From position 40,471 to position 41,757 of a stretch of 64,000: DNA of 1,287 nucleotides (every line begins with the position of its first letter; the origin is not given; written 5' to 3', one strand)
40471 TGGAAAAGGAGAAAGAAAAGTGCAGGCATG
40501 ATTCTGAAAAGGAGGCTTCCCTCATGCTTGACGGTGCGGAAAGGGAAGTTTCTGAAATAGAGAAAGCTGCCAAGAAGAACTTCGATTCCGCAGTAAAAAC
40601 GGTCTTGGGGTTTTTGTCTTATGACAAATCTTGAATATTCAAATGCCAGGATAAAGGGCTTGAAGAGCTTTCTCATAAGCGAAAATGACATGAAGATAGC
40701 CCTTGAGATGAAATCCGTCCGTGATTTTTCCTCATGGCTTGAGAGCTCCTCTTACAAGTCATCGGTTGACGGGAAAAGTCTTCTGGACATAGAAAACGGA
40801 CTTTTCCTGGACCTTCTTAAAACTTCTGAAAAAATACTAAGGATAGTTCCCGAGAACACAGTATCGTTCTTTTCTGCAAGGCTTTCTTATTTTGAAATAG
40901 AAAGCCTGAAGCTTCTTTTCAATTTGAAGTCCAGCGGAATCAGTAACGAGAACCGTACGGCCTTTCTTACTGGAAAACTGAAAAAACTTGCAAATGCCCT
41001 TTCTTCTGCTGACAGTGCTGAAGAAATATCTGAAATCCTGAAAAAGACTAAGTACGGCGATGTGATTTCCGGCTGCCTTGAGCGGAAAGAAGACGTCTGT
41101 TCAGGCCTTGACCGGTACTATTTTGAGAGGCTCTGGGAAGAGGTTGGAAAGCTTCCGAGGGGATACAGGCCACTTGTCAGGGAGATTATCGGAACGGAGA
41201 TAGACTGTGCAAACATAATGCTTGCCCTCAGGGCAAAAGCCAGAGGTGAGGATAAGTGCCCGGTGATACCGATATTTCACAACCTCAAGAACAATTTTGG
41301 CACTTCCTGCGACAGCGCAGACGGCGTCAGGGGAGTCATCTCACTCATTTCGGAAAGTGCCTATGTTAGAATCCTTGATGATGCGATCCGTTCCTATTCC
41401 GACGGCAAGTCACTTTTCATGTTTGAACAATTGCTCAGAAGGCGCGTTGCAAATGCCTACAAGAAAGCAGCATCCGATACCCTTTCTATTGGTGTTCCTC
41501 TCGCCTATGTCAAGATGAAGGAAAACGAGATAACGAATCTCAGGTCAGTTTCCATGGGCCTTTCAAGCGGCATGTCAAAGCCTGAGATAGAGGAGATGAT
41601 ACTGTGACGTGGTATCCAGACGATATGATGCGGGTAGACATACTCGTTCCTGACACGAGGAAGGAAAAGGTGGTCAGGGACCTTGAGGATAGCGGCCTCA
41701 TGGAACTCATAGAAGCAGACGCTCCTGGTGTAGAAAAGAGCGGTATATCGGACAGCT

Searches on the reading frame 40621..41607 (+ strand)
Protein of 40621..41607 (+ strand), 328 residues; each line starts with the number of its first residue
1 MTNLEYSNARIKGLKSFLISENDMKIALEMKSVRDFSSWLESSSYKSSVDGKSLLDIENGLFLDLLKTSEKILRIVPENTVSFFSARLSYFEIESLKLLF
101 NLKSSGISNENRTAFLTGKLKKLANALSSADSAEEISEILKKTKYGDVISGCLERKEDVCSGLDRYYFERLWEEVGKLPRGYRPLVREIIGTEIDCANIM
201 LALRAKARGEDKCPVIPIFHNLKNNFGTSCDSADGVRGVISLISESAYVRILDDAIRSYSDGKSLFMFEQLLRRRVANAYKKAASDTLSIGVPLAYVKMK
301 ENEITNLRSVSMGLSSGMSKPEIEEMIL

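Call 36: search_protein_families(library=pfam, proteins=[window:40621-41607:+], max_evalue=0.00001)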
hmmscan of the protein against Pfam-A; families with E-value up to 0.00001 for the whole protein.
window:40621-41607:+ (328 aa): 1 family
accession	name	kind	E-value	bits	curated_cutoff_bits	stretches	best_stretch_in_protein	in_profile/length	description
PF01992.21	vATP-synt_AC39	-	1.2e-51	176.6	29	1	8-325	2-338/339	ATP synthase (C/AC39) subunit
